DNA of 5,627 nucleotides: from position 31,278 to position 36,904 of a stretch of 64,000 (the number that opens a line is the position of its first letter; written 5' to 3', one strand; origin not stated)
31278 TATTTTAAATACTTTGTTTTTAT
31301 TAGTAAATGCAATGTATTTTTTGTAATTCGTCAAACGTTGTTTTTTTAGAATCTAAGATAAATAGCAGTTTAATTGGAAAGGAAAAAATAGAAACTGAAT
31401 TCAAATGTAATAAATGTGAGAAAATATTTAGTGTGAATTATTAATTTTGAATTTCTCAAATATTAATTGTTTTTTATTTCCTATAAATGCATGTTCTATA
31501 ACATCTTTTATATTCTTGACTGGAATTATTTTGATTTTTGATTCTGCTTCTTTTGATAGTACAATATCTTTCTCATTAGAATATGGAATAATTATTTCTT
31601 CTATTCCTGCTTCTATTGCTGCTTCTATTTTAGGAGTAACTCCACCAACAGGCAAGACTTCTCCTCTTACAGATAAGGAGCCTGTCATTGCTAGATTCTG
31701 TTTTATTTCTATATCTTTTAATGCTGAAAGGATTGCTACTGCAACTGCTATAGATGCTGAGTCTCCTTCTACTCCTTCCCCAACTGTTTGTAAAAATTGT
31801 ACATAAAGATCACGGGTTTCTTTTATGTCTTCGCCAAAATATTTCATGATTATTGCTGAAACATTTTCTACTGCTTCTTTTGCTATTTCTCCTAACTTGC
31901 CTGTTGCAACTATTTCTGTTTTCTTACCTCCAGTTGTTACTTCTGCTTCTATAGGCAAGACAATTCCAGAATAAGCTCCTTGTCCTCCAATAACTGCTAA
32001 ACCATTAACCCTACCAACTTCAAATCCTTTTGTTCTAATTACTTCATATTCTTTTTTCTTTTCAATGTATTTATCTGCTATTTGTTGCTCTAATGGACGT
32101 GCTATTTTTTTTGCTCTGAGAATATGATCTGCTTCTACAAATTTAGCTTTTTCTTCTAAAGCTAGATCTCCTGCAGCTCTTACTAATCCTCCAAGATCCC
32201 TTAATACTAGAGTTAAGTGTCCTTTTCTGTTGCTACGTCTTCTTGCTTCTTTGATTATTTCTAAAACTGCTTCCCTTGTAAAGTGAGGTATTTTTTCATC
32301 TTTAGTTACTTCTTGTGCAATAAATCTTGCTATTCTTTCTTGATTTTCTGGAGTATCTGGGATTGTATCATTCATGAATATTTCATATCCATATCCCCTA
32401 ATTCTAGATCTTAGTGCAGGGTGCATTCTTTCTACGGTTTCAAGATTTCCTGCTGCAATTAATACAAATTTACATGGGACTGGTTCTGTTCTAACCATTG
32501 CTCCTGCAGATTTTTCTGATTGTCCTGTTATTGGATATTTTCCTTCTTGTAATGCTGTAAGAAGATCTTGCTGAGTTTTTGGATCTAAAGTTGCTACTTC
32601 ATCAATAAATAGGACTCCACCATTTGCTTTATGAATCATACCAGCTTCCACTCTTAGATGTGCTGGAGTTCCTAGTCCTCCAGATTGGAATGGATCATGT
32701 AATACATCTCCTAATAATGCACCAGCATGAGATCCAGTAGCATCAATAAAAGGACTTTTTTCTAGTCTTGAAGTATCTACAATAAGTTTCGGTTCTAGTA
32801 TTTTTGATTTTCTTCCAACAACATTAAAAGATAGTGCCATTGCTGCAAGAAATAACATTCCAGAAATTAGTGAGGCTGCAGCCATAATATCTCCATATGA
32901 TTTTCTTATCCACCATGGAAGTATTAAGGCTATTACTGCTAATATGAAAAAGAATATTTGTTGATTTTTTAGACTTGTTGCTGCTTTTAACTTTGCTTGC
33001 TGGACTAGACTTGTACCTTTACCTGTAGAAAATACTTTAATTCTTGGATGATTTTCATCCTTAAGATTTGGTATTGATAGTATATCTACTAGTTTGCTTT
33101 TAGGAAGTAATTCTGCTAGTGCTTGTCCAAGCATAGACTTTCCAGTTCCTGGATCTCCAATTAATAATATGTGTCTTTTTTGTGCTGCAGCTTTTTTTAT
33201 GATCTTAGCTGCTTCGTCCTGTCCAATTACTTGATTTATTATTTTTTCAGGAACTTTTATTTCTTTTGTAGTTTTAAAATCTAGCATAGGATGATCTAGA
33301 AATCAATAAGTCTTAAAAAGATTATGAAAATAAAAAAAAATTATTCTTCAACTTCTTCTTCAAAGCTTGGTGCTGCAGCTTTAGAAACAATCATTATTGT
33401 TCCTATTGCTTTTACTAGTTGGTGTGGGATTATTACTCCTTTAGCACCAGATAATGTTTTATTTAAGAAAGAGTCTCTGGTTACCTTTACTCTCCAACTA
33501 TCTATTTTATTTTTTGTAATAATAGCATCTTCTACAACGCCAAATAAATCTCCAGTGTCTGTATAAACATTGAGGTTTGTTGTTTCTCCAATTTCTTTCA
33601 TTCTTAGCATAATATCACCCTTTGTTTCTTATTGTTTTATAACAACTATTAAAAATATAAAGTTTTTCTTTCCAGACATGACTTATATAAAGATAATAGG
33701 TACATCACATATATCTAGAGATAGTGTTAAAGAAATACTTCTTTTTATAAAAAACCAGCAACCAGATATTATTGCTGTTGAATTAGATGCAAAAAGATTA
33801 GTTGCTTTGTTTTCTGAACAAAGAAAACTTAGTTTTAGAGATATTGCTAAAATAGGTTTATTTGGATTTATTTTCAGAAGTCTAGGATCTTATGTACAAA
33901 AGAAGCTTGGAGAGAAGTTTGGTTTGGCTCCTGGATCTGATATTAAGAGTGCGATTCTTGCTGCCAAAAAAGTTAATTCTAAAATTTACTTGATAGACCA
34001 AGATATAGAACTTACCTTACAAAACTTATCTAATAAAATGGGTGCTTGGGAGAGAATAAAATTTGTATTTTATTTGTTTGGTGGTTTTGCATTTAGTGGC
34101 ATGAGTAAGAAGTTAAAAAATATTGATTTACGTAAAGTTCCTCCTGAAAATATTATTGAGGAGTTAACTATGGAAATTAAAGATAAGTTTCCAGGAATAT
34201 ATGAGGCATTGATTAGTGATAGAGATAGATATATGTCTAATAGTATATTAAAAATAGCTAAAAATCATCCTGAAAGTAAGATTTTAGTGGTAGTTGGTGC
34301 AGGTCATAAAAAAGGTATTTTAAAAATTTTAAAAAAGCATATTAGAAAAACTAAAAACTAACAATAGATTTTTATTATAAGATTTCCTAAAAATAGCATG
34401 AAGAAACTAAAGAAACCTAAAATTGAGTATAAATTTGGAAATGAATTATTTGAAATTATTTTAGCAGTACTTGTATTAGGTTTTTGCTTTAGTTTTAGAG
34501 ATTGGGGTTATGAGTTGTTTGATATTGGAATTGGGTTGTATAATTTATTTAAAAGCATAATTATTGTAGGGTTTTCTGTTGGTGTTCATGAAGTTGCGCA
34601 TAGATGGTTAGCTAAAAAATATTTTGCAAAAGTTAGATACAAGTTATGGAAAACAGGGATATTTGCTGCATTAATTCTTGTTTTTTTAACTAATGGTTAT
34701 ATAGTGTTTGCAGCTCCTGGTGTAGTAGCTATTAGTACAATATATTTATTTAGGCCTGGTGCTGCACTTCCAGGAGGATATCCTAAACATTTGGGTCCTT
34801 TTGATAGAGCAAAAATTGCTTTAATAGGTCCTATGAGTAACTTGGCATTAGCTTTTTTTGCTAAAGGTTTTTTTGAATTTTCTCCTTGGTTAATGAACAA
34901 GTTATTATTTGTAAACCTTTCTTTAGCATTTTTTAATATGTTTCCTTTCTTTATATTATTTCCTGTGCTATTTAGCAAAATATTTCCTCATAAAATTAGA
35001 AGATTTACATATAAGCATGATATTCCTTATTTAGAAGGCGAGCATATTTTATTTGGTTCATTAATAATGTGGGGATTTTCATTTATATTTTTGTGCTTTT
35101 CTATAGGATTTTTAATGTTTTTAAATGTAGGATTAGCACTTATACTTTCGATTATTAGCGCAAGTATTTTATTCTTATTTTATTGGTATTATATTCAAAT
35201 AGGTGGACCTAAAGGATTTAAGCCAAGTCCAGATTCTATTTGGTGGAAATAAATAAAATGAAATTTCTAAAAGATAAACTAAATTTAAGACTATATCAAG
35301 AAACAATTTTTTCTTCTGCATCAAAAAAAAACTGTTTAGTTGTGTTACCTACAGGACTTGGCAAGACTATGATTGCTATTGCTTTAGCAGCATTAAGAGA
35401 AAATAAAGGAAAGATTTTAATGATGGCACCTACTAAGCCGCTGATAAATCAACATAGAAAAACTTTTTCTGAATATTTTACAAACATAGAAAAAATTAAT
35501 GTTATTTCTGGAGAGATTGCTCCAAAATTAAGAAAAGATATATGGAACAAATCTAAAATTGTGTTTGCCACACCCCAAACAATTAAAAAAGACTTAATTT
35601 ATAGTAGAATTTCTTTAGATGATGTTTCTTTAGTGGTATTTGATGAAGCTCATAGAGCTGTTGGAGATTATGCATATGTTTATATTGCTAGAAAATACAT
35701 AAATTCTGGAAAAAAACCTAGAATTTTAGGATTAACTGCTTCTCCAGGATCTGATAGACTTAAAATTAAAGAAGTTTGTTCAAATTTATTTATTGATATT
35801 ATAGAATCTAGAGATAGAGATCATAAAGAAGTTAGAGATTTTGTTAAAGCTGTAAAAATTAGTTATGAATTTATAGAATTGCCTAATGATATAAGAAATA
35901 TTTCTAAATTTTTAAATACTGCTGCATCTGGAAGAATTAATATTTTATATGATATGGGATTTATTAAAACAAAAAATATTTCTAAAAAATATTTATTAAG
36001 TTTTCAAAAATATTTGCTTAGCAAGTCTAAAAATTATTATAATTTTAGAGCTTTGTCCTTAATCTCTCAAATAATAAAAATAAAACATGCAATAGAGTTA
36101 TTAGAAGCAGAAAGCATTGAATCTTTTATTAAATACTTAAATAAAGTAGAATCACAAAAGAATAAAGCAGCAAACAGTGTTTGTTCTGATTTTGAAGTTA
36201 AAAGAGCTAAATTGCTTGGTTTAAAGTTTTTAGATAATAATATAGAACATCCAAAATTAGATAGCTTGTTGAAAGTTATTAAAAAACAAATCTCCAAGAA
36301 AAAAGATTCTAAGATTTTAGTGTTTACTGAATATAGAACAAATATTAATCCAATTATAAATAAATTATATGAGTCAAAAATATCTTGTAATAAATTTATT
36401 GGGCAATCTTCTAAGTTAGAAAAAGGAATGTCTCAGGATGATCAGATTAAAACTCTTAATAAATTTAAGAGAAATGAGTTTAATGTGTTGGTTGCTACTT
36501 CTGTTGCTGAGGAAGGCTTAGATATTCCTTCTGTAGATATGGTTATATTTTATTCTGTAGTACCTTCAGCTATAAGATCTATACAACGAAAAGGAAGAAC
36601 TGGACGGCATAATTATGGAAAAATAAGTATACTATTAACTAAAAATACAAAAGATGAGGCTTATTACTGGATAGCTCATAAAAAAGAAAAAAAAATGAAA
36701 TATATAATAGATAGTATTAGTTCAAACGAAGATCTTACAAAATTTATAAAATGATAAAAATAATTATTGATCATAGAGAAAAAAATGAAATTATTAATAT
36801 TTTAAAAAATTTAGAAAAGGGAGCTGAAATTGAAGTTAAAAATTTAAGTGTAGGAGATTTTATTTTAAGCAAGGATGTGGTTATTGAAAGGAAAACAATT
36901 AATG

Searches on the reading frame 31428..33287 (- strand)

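Call 4: search_protein_families(library=pfam, proteins=[window:31428-33287:-])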
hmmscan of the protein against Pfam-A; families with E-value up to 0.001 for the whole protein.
window:31428-33287:- (619 aa): 18 families
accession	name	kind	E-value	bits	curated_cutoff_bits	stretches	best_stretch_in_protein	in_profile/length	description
PF05362.19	Lon_C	-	2.8e-30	105.9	21.1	1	417-602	20-204/205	Lon protease (S16) C-terminal proteolytic domain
PF01078.27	Mg_chelatase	-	1.9e-15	57.2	20.3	1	18-71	3-56/207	Magnesium chelatase, subunit ChlI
PF00158.32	Sigma54_activat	-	4.4e-14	53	20.2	1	214-259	85-130/168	Sigma-54 interaction domain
PF07728.20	AAA_5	-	5.9e-13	49.4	22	2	217-295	65-138/139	AAA domain (dynein-related subfamily)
PF13541.12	ChlI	-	8e-11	42.3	27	1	446-571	1-121/121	Subunit ChlI of Mg-chelatase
PF00493.29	MCM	-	5e-08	32.8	23.3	0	19-67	39-87/224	MCM P-loop domain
PF14532.12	Sigma54_activ_2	-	2.6e-07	31.4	25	0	217-282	64-111/138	Sigma-54 interaction domain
PF20436.4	LonB_AAA-LID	-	3.4e-07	30.7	22.4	1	335-392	1-58/65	Archaeal LonB, AAA+ ATPase LID domain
PF00004.35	AAA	-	3.9e-07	31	21.2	0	40-68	1-28/131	ATPase family associated with various cellular activities (AAA)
PF13654.12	AAA_32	-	1.8e-06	28.4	21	1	178-284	3-111/133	LonB-like, AAA domain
PF20030.5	bpMoxR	-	9.1e-06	25.3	27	1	12-65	6-58/205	MoxR domain in the MoxR-vWA-beta-propeller ternary systems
PF13401.12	AAA_22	-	9.4e-06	26.4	27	1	36-76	4-33/130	AAA domain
PF13191.12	AAA_16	-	1.6e-05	25.9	32.6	0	31-68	17-52/167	AAA ATPase domain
PF05496.18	RuvB_N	-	7.7e-05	22.9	27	0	18-61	7-57/159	Holliday junction DNA helicase RuvB P-loop domain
PF13245.12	AAA_19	-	0.00014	22.5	25.1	1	32-249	6-117/134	AAA domain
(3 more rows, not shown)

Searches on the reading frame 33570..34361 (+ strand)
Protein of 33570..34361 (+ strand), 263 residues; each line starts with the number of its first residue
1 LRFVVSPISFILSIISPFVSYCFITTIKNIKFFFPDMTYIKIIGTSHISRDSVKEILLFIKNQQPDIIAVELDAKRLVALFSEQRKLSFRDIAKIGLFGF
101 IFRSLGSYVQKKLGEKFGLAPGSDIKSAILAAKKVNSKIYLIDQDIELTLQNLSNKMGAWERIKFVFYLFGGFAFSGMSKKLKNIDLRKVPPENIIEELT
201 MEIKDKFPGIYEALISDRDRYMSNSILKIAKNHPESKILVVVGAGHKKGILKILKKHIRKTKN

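Call 51: search_protein_families(library=pfam, proteins=[window:33570-34361:+], max_evalue=1)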
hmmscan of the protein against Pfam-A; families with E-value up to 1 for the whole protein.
window:33570-34361:+ (263 aa): 6 families
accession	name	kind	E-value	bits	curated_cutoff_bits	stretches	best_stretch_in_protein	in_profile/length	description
PF01963.22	TraB_PrgY_gumN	-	7.4e-22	78.9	26.8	1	40-255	12-252/263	TraB/PrgY/gumN family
PF04187.18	Cofac_haem_bdg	-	0.0012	19.3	27.7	1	204-249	162-208/213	Haem-binding uptake, Tiki superfamily, ChaN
PF18950.5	DUF5694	-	0.0026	18.6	27.5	1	216-256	133-172/185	Family of unknown function (DUF5694)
PF20472.4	PDDEXK_11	-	0.025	14.7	23.7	1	227-261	86-120/145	PD-(D/E)XK nuclease superfamily domain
PF07938.18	Fungal_lectin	-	0.037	13.9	25.3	1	106-163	85-140/299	Fungal fucose-specific lectin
PF14646.12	MYCBPAP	-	0.32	10.4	24.5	0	26-53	147-179/439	MYCBP-associated protein family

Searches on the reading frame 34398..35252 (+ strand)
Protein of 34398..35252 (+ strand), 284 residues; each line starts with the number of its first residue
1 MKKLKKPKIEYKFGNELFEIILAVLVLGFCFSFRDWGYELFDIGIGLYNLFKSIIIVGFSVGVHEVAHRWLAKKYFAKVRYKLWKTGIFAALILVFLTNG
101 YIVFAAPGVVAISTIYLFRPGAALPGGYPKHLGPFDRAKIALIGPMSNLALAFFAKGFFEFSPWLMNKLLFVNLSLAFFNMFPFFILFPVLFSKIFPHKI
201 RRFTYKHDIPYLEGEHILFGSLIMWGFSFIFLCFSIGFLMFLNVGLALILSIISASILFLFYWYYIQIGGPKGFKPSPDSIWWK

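Call 4: search_protein_families(library=pfam, proteins=[window:34398-35252:+])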
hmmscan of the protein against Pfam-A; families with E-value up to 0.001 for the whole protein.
window:34398-35252:+ (284 aa): 1 family
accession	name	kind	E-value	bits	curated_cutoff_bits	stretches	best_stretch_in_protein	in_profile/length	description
PF02163.28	Peptidase_M50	-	2.2e-05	24.3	27.2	1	54-156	3-97/221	Peptidase family M50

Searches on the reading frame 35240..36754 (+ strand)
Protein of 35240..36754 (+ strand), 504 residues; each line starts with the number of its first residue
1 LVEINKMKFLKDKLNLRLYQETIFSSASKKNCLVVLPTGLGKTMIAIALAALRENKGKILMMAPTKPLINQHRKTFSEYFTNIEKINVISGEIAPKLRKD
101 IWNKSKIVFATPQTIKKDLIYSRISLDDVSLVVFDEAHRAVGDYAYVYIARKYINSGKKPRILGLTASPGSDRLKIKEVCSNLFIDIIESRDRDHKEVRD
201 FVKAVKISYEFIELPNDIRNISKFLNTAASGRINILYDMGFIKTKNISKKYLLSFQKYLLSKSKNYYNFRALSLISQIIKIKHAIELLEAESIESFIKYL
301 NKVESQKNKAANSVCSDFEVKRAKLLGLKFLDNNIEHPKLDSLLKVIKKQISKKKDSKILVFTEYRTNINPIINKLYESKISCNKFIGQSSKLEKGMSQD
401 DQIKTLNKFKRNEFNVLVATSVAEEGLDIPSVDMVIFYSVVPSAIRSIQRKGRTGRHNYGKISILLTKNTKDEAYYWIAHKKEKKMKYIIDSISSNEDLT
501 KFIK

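Call 4: search_protein_families(library=pfam, proteins=[window:35240-36754:+])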
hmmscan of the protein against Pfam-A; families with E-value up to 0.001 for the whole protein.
window:35240-36754:+ (504 aa): 7 families
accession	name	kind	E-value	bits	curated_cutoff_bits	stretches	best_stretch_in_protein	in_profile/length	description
PF00270.35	DEAD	-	2.2e-26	93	26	1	19-170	3-161/167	DEAD/DEAH box helicase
PF00271.37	Helicase_C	-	7.5e-26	91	23.5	1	343-457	6-109/110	Helicase conserved C-terminal domain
PF04851.21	ResIII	-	3.3e-24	86.1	22.5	1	14-169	2-162/164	Type III restriction enzyme, res subunit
PF21210.2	RNA_helicase_helical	-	3.5e-09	37.2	27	1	236-323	11-106/108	Putative ATP-dependent RNA helicase, helical bundle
PF18766.7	SWI2_SNF2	-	4.3e-06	27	26.7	1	29-189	18-172/221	SWI2/SNF2 ATPase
PF22590.2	Cas3-like_C_2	-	5.3e-06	27.1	27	1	392-458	38-105/106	CRISPR-associated nuclease/helicase Cas3, C-terminal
PF00176.29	SNF2-rel_dom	-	5.2e-05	22.9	24.9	1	28-172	16-166/290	SNF2-related domain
